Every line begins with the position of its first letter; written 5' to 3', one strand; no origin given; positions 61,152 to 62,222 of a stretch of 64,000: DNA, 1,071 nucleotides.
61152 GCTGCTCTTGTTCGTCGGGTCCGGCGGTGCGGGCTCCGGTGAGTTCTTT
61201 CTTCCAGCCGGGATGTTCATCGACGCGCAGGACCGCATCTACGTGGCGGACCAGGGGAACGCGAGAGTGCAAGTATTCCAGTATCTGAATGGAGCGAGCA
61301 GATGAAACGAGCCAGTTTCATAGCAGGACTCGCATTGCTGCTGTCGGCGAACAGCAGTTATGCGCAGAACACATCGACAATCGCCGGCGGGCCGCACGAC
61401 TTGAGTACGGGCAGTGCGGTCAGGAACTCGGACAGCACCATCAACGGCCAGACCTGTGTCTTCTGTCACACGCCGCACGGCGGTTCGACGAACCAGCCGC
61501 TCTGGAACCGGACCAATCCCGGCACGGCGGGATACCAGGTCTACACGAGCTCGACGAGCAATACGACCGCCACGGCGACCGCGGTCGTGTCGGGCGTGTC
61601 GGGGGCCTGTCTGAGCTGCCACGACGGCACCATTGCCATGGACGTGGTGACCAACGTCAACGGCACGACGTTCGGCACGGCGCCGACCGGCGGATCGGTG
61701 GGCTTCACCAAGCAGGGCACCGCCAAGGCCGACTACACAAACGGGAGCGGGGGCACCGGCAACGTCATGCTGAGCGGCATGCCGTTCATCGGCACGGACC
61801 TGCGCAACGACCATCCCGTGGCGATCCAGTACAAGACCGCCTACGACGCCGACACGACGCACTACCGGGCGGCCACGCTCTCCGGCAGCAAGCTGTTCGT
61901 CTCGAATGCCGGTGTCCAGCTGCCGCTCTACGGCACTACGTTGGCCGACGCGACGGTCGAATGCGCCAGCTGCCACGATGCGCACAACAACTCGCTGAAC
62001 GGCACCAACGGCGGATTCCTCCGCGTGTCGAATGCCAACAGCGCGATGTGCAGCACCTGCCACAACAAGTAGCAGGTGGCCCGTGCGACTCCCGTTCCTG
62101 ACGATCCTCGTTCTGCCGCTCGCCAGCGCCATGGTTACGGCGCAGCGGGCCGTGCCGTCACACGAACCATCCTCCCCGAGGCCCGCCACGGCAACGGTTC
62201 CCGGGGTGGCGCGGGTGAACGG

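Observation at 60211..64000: NHL propeller - tetrahaem cytochrome - PpiC isomerase - OM barrel operon resembling Geobacter omcS/omcE-type companion clusters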

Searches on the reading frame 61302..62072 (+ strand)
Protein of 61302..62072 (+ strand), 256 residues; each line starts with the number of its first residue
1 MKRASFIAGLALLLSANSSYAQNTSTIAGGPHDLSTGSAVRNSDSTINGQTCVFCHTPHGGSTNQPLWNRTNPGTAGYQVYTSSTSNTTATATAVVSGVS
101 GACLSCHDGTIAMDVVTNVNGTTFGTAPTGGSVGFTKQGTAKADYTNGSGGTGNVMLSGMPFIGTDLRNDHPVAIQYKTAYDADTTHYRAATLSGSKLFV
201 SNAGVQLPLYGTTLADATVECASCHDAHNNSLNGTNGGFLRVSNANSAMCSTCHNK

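Call 3: search_protein_families(library=pfam, proteins=[window:61302-62072:+], max_evalue=0.01)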
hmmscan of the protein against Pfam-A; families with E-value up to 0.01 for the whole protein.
window:61302-62072:+ (256 aa): 5 families
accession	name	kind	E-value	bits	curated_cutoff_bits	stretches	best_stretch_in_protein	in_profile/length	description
PF09699.15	Paired_CXXCH_1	-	5e-09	36.1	20.6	1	220-256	8-38/41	Doubled CXXCH motif (Paired_CXXCH_1)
PF22113.1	Mtrc-MtrF_II-IV_dom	-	1.6e-07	31.5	30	2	41-118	73-140/176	Outer membrane cytochrome MtrC/MtrF-like, domains II/IV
PF14522.11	Cytochrome_C7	-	5.6e-07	29.7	24.8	1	217-255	12-49/67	Cytochrome c7 and related cytochrome c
PF14537.11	Cytochrom_c3_2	-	0.0018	19.2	25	0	217-255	56-79/79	Cytochrome c3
PF07583.16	PSCyt2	-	0.0035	17.8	29.8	0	210-228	170-188/209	Protein of unknown function (DUF1549)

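Call 4: search_protein_families(library=ncbifam, proteins=[window:61302-62072:+], max_evalue=0.01)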
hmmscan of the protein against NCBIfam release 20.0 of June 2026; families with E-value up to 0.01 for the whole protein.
window:61302-62072:+ (256 aa): 5 families
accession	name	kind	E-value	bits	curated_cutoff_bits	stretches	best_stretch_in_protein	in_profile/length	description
TIGR03153.1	cytochr_NrfH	equivalog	3.5e-09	36.9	134.2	1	7-112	10-114/138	cytochrome c nitrite reductase small subunit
TIGR03508.1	decahem_SO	subfamily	2.7e-07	30.4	192.2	1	50-108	190-249/258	DmsE family decaheme c-type cytochrome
TIGR01905.1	paired_CXXCH_1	subfamily_domain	2.3e-06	27.4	25.2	0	47-67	4-24/41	doubled CXXCH domain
NF041028.1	decahem_GSU2203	exception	3.7e-05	23.1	325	0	216-255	172-208/317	GSU2203 family decaheme c-type cytochrome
TIGR03507.1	decahem_SO1788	subfamily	0.00041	18.9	209.3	0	220-255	245-277/672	OmcA/MtrC family decaheme c-type cytochrome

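Call 5: search_solved_structures(query=window:61302-62072:+, max_evalue=10, show_alignments=3)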
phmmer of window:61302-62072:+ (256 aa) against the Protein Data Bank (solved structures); distinct sequences matched with E-value up to 10: 4.
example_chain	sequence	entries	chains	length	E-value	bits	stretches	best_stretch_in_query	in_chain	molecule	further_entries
7tfs_A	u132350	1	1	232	3.3e-28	102.4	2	8-114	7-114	Cytochrome c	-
9yuq_N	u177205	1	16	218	3.4e-24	89.3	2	11-121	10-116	Putative multiheme cytochrome c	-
8gsb_H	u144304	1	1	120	0.3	14.1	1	9-64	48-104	heavy chain of VacBB-665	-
5yq7_C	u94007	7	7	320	4.8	10.2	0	51-112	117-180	Cytochrome subunit of photosynthetic reaction center | MULTIHEME_CYTC DOMAIN-CONTAINING PROTEIN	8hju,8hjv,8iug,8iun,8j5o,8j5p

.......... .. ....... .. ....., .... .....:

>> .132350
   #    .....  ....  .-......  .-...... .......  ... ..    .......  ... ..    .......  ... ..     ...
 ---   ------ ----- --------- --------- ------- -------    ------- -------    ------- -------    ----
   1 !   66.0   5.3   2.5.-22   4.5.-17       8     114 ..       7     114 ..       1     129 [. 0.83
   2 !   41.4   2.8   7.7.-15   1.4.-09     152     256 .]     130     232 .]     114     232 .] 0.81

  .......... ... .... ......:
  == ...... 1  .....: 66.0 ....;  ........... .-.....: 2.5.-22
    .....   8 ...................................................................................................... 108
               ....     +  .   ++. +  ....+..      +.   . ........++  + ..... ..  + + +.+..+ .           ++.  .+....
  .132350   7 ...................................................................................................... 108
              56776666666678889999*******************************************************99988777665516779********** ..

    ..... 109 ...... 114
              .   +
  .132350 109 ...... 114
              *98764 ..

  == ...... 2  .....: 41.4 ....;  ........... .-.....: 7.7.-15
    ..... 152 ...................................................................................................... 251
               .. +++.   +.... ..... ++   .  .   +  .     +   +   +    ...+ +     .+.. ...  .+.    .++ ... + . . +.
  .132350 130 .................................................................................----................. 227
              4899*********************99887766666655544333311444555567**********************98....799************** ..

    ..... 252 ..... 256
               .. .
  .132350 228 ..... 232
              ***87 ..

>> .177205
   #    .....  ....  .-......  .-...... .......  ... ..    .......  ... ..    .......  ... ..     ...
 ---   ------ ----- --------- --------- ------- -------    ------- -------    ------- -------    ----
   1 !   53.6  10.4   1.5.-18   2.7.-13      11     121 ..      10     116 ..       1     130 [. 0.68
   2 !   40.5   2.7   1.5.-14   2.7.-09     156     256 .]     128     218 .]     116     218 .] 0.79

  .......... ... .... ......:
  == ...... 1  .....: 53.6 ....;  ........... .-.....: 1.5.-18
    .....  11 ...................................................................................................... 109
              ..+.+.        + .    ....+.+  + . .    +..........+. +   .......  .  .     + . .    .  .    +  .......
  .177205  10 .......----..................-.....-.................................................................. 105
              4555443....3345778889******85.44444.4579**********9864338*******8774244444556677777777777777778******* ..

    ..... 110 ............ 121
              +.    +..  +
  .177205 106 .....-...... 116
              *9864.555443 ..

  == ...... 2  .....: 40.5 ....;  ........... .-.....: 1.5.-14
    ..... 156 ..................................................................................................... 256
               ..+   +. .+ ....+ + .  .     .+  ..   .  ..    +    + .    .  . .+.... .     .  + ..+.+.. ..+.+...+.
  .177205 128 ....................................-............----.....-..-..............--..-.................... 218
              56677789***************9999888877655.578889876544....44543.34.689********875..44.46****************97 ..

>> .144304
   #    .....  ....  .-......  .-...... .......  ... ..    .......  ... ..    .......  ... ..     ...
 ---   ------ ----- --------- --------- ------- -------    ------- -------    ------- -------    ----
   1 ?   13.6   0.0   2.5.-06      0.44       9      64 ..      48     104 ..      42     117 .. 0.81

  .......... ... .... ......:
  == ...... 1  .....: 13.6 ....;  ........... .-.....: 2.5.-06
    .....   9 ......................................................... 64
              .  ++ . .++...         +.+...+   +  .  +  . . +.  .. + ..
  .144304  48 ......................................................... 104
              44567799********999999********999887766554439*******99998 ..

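Call 20: find_homologous_proteins(query=window:61302-62072:+, max_evalue=0.00001)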
Query window:61302-62072:+ (256 aa): 6215 proteins with E <= 0.00001 among 8000 candidates; the best 120 are listed.
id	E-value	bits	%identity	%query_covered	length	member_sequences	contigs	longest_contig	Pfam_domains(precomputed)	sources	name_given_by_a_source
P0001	3.8e-163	559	100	100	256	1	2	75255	PF09699.16,PF14522.12,PF22113.2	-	-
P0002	1.3e-128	446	81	100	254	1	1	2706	PF09699.16,PF14522.12,PF22113.2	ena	-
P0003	2.7e-127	442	80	100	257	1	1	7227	PF09699.16,PF14522.12,PF22113.2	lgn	-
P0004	4.7e-117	408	73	100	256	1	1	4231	PF09699.16,PF14522.12,PF22113.2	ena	-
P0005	1.1e-116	407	73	100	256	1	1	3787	PF09699.16,PF14522.12,PF22113.2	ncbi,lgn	-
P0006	3.3e-116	405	73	100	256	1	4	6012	PF09699.16,PF14522.12,PF22113.2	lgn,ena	-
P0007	1.0e-115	404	72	100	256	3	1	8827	PF09699.16,PF14522.12,PF22113.2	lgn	-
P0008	1.2e-115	404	72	100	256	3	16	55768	PF09699.16,PF14522.12,PF22113.2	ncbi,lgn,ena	-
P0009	1.7e-114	400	72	100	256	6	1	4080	PF09699.16,PF14522.12,PF22113.2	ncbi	ncbi:MAG: hypothetical protein ABL982_14705 [Vicinamibacterales bacterium]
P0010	1.0e-113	397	71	100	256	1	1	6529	PF09699.16,PF14522.12,PF22113.2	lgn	-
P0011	3.2e-113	396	70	100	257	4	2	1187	PF09699.16,PF14522.12,PF22113.2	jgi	-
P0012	4.4e-113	395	70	100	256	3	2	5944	PF09699.16,PF14522.12,PF22113.2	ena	-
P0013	4.7e-112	392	70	100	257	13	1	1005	PF09699.16,PF22113.2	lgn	-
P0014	4.4e-111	389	69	100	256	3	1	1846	PF09699.16,PF14522.12,PF22113.2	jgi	jgi:predicted CXXCH cytochrome family protein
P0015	5.3e-111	388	69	100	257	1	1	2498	PF09699.16,PF22113.2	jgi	jgi:hypothetical protein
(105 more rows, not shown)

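Call 21: find_encoding_contigs(protein=window:61302-62072:+, flank=10000, max_places=4)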
Protein window:61302-62072:+ (256 aa): 4 contigs read that carry it; 3 places shown.
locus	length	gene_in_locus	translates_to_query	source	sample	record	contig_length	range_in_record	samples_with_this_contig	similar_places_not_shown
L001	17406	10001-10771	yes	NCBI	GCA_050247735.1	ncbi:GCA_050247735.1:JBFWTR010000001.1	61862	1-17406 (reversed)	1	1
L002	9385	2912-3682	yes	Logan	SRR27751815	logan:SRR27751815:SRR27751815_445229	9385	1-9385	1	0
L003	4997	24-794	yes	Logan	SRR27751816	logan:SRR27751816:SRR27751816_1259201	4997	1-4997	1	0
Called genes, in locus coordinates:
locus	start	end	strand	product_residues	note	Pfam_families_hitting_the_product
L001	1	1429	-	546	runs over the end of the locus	PF01663:Phosphodiest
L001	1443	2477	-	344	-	PF13641:Glyco_tranf_2_3, PF00535:Glycos_transf_2, PF10111:Glyco_tranf_2_2 (faint), PF13632:Glyco_trans_2_3 (weak)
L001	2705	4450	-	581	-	PF00149:Metallophos (weak), PF02872:5_nucleotid_C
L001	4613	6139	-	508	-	PF02085:Cytochrom_CIII (faint), PF14522:Cytochrome_C7 (faint), PF14537:Cytochrom_c3_2 (faint), PF22113:Mtrc-MtrF_II-IV_dom (faint), PF12511:DUF3716 (faint)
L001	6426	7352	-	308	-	-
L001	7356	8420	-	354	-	PF00970:FAD_binding_6, PF00175:NAD_binding_1, PF00111:Fer2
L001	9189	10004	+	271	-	-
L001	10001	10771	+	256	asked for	PF22113:Mtrc-MtrF_II-IV_dom (faint), PF14522:Cytochrome_C7 (faint), PF09699:Paired_CXXCH_1 (faint)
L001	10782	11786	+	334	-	PF13624:SurA_N_3, PF13145:Rotamase_2, PF13616:Rotamase_3, PF00639:Rotamase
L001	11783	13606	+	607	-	-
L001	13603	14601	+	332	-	PF08450:SGL (faint), PF24684:Vgb_lyase, PF25021:TEN_NHL (faint), PF01436:NHL (faint), PF17170:DUF5128 (faint)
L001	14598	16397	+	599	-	PF14522:Cytochrome_C7 (faint), PF14537:Cytochrom_c3_2 (faint), PF09699:Paired_CXXCH_1 (faint)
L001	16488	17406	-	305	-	PF00534:Glycos_transf_1, PF13692:Glyco_trans_1_4, PF26337:Gtf3_C (weak), PF13524:Glyco_trans_1_2 (weak)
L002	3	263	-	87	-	?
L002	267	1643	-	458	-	PF00970:FAD_binding_6, PF00175:NAD_binding_1, PF00111:Fer2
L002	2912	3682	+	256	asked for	PF22113:Mtrc-MtrF_II-IV_dom (faint), PF14522:Cytochrome_C7 (faint), PF09699:Paired_CXXCH_1 (faint)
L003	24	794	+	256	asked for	PF22113:Mtrc-MtrF_II-IV_dom (faint), PF14522:Cytochrome_C7 (faint), PF09699:Paired_CXXCH_1 (faint)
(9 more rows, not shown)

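Call 25: find_homologous_proteins(query=L001:11783-13606:+, max_evalue=0.001)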
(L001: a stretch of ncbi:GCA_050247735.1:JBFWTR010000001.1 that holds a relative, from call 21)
Query L001:11783-13606:+ (607 aa): 5 proteins with E <= 0.001 among 8000 candidates.
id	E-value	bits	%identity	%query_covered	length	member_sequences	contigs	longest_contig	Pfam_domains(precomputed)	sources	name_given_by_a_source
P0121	0.0e+0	1327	100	100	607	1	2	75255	-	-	-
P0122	2.9e-225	768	60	100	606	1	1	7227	-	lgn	-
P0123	2.0e-173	596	49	97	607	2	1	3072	-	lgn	-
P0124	4.5e-161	556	46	98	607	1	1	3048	-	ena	-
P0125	1.1e-157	544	45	100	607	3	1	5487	-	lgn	-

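Call 26: search_protein_families(library=pfam, proteins=[L001:11783-13606:+, L001:13603-14601:+, L001:14598-16397:+], max_evalue=1)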
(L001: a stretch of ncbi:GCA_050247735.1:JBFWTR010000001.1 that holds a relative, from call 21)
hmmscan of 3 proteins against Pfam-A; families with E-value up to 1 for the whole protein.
L001:11783-13606:+ (607 aa): 0 families

L001:13603-14601:+ (332 aa): 14 families
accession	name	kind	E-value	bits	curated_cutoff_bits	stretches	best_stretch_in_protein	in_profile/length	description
PF01436.27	NHL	-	4.5e-22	77.4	20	4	299-325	1-28/28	NHL repeat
PF17170.10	DUF5128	-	5.2e-11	42.7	22.9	2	263-325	53-117/321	6-bladed beta-propeller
PF24684.1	Vgb_lyase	-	2.3e-10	40.2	50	1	77-285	13-213/290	Virginiamycin B lyase family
PF08450.18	SGL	-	6.5e-08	32.9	26.3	1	214-286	142-217/246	SMP-30/Gluconolactonase/LRE-like region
PF25021.1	TEN_NHL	-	8.1e-07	28.8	27.1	0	204-232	328-356/357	Teneurin NHL domain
PF01731.26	Arylesterase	-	0.00012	22.7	21.3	0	76-106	53-84/86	Arylesterase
PF13360.13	PQQ_2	-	0.0059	16.7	27.6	1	81-192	28-131/233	Outer membrane protein assembly factor BamB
PF02393.21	US22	-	0.022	15.3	35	0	65-101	68-103/124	US22 like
PF06739.17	SBBP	-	0.022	15.2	20.5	0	78-93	14-29/38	Beta-propeller repeat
PF23335.1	Beta-prop_IFT80_2nd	-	0.037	13.2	27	0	261-331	82-150/287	IFT80 second beta-propeller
PF23500.1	DUF7133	-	0.046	13.5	27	0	208-229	331-352/385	Domain of unknown function (DUF7133)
PF20067.5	SSL_N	-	0.048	14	18.9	1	82-100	26-44/46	Strictosidine synthase-like, N-terminal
PF15869.11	TolB_like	-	0.33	10.7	29.2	0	193-236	54-96/296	TolB-like 6-blade propeller-like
PF03022.22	MRJP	-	0.34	10.7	19.8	0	85-109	75-99/288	Major royal jelly protein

L001:14598-16397:+ (599 aa): 7 families
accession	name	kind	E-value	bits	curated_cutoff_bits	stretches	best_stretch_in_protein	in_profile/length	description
PF09699.15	Paired_CXXCH_1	-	1.3e-24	86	20.6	6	173-209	8-38/41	Doubled CXXCH motif (Paired_CXXCH_1)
PF14522.11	Cytochrome_C7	-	1.2e-12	47.9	24.8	3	323-387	12-53/67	Cytochrome c7 and related cytochrome c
PF14537.11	Cytochrom_c3_2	-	2.8e-08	34.5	25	3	169-272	4-78/79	Cytochrome c3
PF03264.19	Cytochrom_NNT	-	8.5e-05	22.8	24.1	1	169-287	34-147/174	NapC/NirT cytochrome c family, N-terminal region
PF05495.17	zf-CHY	-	0.0023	18.7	31.3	1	502-540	18-51/68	CHY zinc finger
PF02085.21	Cytochrom_CIII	-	0.047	14.5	22.9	0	497-542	41-86/101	Class III cytochrome C family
PF25169.1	DUF7830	-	0.81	10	27.5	0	479-537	13-68/72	Domain of unknown function (DUF7830)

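Call 33: find_related_loci(query=A3, collection=genome_contigs, flank=10000)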
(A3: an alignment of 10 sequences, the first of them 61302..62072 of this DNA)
Query A3 (256 aa) in genome_contigs; peptide patterns used: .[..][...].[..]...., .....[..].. (x = any residue, [..] = any of these).
599 stretches matched a pattern (row limit reached: there are more); 584 encode a relative of the query (tblastn E <= 1e-3); the best 80 are kept; 79 distinct loci.
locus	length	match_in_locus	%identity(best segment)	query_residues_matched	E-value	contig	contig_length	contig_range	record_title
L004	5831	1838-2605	64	1-256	2e-109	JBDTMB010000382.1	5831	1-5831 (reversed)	MAG: Vicinamibacterales bacterium isolate cluster3_bin.116 NODE_74702_length_5831_cov_4.930055, whole genome shotgun seq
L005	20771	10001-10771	68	1-256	3e-113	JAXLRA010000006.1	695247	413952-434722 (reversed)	MAG: Vicinamibacterales bacterium isolate STL-ACI17 C1.313.fa-6, whole genome shotgun sequence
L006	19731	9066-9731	58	25-256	1e-80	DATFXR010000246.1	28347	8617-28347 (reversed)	MAG TPA_asm: Vicinamibacterales bacterium isolate SMAG_U9522 k141_1458585, whole genome shotgun sequence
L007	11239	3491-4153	56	26-256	5e-77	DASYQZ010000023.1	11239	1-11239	MAG TPA_asm: Vicinamibacterales bacterium isolate SMAG_U4498 k141_1676318, whole genome shotgun sequence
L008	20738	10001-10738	56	1-256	2e-82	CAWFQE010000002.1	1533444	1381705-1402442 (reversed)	MAG: uncultured Acidobacteriota bacterium isolate MFD05942.bin.1.240 genome assembly, contig: contig_14666, whole genome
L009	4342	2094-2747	41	1-256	2e-44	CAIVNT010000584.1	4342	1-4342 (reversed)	MAG: uncultured Ignavibacteriae bacterium isolate LJ_bin-0454 genome assembly, contig: bin-0454:584/695, whole genome sh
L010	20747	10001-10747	42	1-256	7e-43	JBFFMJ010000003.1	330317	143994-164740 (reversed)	MAG: Thiohalomonadaceae bacterium isolate Mix_mud18.2022.04.44 k141_1330238_length_330317_cov_37.6395, whole genome shot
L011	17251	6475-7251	38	4-256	5e-40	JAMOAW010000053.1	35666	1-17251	MAG: Magnetococcus sp. DMHC-6 scaffold_762, whole genome shotgun sequence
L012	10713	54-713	41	10-255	9e-40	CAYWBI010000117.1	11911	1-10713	MAG TPA_asm: uncultured Calditrichaceae bacterium isolate SRP216583_co1_253 genome assembly, contig: NODE_5058_length_11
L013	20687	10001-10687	40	2-255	3e-39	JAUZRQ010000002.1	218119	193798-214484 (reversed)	MAG: candidate division KSB1 bacterium isolate GS19_ROV16_BS04-AMOR20_M0784 AMOR20_M0784_contig2, whole genome shotgun s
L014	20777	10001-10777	40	32-256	5e-39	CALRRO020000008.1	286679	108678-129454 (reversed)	MAG: Chitinophaga pinensis isolate JJ-K1D3-5-6-mx-bin567 genome assembly, contig: JJ-SE19A6-180-C8, whole genome shotgun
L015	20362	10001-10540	43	50-254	4e-39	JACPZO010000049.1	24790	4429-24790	MAG: Nitrospirae bacterium isolate NC_groundwater_891_Pr1_S2p5_65_34 Montesol18_S2p5_coassembly_scaffold_11485, whole ge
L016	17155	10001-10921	37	4-256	1e-38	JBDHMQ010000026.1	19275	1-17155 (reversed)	MAG: Gemmatimonadota bacterium isolate Meg22_46_Bin_203 Meg22_46_Bin_203_scaffold_9915, whole genome shotgun sequence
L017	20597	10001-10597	40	13-256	7e-38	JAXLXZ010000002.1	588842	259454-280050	MAG: Gemmatimonadales bacterium isolate STL-GEM5 C2.198.fa-2, whole genome shotgun sequence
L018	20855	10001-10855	38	4-256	1e-37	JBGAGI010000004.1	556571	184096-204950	MAG: Rubrivivax sp. isolate MAG_MBR_H125.27 MBRH125-27_opera_contig_92, whole genome shotgun sequence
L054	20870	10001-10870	33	1-256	2e-33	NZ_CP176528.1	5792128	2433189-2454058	Noviherbaspirillum sp. ST 5-3 chromosome, complete genome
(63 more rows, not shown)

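Call 40: predict_structure(alignment_id=A1)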
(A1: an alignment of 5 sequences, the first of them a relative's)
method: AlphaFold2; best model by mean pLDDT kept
length: 607 residues; sequences in the alignment: 5
mean_pLDDT: 64.3   pTM: 0.50
mean pLDDT of the five models: 64.3, 50.8, 29.6, 26.1, 23.7
residues with pLDDT >= 90: 0; 70-90: 266; 50-70: 229; < 50: 112
segments of 3 or more residues with pLDDT < 50: 1-22, 127-147, 260-280, 508-542, 600-607
pLDDT, mean of each block of 10 residues (from residue 1): 42 36 53 57 61 63 57 66 62 64 66 72 55 27 39 77 70 82 64 81 79 75 54 78 82 66 44 42 69 79 80 64 80 81 71 64 81 78 74 69 83 79 75 73 79 79 65 76 74 76 59 30 33 28 58 69 66 65 54 54 36
secondary structure, 60 per line:
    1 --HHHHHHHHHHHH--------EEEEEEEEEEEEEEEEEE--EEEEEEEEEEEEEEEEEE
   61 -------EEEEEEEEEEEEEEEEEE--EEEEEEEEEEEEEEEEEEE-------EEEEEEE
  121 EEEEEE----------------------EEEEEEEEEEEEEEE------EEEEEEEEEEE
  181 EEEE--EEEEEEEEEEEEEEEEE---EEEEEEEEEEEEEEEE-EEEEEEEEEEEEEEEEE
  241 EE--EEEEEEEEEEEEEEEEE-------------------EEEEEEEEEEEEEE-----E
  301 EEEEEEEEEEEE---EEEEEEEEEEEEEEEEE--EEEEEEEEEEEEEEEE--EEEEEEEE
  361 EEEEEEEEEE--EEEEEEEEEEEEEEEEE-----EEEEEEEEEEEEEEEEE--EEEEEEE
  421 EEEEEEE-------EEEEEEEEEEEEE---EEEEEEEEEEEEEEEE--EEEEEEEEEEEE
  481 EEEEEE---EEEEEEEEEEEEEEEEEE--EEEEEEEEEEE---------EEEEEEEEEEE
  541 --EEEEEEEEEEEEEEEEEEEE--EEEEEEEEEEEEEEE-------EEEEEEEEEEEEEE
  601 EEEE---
elements in order: H3-14 E23-40 E43-60 E68-85 E88-106 E114-126 E149-163 E170-184 E187-203 E207-222 E224-242 E245-261 E281-294 E300-312 E316-332 E335-350 E353-370 E373-389 E395-411 E414-427 E435-447 E451-466 E469-486 E490-507 E510-520 E530-540 E543-562 E565-579 E587-604
